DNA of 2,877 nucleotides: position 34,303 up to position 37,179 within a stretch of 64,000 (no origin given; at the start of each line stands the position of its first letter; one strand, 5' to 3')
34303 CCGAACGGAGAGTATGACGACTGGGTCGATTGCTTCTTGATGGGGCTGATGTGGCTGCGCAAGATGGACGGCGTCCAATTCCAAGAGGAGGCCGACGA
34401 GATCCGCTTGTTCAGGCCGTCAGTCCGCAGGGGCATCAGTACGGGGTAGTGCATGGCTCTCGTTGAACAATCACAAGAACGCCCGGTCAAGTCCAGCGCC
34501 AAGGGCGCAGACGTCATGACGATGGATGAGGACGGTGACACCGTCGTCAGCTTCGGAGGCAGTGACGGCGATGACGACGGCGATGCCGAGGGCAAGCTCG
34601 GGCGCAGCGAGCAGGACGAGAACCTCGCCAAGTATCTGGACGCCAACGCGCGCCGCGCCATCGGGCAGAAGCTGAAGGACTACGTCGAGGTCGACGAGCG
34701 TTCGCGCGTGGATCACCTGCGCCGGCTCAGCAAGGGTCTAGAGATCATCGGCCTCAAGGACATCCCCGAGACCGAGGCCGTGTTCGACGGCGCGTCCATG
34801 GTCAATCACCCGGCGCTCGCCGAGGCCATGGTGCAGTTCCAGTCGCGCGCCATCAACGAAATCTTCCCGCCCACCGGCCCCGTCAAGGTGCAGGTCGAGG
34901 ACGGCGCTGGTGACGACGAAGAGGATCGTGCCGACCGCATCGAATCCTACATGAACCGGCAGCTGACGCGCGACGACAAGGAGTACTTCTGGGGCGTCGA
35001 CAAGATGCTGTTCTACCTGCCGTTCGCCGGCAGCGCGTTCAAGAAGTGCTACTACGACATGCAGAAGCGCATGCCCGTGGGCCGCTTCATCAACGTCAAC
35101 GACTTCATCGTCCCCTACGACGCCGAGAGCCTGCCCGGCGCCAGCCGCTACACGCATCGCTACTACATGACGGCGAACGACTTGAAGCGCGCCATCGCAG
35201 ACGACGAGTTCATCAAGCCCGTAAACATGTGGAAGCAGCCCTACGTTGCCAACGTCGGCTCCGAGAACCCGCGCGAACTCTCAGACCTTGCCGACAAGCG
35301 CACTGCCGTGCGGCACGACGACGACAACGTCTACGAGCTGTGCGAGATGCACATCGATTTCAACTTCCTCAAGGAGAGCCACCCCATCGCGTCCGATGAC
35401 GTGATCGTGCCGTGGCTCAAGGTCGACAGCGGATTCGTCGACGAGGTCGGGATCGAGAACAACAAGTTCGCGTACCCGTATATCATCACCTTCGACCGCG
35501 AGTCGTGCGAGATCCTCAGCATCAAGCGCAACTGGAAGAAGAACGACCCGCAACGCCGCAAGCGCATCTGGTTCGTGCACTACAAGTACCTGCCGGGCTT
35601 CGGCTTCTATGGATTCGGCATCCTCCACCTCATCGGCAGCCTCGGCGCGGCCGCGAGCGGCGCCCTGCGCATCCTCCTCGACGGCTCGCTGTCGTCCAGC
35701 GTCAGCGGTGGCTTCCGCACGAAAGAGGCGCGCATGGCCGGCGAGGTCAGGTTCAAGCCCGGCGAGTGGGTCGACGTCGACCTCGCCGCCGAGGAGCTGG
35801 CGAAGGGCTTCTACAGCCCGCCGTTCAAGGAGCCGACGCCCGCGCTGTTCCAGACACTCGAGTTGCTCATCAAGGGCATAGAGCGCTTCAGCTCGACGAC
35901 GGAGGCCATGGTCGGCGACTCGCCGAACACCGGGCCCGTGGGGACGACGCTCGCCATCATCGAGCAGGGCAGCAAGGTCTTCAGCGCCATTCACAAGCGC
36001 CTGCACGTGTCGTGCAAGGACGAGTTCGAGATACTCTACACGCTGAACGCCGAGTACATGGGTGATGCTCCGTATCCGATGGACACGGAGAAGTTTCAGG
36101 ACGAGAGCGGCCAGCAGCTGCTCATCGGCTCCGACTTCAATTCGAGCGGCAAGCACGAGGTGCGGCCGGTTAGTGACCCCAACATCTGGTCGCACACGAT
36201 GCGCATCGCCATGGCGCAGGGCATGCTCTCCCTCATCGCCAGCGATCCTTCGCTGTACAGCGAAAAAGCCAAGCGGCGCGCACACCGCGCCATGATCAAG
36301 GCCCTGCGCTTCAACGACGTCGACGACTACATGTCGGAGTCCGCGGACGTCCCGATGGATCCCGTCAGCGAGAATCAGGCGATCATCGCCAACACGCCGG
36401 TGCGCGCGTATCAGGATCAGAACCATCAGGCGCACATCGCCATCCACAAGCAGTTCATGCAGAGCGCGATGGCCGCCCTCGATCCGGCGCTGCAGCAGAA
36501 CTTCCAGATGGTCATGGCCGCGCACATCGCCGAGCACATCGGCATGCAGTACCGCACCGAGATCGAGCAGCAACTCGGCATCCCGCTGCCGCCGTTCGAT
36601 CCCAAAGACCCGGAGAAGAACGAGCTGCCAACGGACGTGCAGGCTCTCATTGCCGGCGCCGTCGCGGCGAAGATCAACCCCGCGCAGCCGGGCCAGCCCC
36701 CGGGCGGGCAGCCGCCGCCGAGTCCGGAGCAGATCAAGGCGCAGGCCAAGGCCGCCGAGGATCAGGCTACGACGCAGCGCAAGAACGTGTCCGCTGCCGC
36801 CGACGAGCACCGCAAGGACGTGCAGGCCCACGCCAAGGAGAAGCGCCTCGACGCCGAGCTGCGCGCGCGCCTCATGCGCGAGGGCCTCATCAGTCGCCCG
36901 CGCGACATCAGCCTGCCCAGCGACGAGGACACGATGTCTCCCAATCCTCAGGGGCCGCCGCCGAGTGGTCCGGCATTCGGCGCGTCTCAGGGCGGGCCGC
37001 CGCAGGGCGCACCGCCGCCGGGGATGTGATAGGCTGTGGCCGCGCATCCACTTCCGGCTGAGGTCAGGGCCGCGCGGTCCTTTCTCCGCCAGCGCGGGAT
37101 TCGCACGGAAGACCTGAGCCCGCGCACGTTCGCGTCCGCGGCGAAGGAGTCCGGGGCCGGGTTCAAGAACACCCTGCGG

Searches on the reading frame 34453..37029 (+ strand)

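Call 10: search_protein_families(library=phrogs, proteins=[window:34453-37029:+], max_evalue=0.001)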
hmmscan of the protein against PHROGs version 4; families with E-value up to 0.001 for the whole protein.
window:34453-37029:+ (858 aa): 1 family
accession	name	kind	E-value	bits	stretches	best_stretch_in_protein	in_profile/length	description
phrog_1216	-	head and packaging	7.5e-20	72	1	109-798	151-686/714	portal protein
